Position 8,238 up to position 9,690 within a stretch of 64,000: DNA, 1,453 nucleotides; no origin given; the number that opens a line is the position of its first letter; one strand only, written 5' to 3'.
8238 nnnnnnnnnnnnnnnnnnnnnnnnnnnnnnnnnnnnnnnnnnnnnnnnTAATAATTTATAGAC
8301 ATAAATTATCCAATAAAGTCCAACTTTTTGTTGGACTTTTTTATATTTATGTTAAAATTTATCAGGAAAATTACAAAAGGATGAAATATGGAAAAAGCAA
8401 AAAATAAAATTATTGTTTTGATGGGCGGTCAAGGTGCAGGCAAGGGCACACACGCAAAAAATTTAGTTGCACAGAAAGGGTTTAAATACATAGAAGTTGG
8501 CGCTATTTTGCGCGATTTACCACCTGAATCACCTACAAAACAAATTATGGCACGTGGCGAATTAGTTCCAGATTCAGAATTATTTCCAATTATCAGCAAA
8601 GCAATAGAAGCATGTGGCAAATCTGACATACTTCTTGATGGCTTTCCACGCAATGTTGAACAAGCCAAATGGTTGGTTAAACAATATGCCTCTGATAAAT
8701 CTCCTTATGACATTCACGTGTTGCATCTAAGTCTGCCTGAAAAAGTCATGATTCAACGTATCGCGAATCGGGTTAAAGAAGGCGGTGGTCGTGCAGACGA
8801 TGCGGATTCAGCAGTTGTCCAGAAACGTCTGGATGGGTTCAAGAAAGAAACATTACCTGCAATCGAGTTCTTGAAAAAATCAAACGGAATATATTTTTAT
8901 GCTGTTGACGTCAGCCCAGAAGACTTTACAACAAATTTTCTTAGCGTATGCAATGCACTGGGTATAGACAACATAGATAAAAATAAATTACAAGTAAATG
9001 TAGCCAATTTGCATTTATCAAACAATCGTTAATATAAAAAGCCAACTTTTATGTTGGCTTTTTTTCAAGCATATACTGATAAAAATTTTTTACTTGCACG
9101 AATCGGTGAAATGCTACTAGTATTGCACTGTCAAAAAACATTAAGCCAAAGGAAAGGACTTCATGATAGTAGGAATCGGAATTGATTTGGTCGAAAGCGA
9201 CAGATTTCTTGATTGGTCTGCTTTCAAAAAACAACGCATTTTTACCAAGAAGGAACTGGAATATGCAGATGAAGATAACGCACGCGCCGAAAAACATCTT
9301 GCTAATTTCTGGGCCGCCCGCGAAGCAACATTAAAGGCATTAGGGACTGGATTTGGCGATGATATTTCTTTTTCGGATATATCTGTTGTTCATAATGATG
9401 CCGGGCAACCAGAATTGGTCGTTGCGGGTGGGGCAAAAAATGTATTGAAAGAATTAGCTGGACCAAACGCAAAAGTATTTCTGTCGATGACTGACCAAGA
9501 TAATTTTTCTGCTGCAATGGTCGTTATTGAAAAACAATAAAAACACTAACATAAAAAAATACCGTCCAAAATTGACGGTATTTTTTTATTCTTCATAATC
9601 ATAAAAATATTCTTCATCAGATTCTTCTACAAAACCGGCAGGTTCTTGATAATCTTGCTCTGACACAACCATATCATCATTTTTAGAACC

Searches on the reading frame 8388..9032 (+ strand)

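Call 56: search_protein_families(library=pfam, proteins=[window:8388-9032:+], max_evalue=0.00001)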
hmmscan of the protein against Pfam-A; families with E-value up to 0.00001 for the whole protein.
window:8388-9032:+ (214 aa): 4 families
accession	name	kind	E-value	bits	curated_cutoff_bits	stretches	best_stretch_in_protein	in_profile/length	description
PF00406.28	ADK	-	2.8e-25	89.7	26.8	1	11-165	1-149/151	Adenylate kinase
PF13207.12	AAA_17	-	3e-17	63.6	27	1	12-139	1-131/136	AAA domain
PF13671.12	AAA_33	-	1.5e-07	32.2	27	1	9-151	2-140/143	AAA domain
PF13238.12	AAA_18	-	3.2e-07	31.3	29.4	1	9-137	1-120/128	AAA domain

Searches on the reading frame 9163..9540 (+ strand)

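Call 56: search_protein_families(library=pfam, proteins=[window:9163-9540:+], max_evalue=0.00001)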
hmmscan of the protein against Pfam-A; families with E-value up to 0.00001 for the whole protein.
window:9163-9540:+ (125 aa): 1 family
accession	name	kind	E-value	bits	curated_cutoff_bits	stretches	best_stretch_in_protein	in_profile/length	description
PF01648.25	ACPS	-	1.1e-15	58.1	25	1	4-93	1-94/111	4'-phosphopantetheinyl transferase superfamily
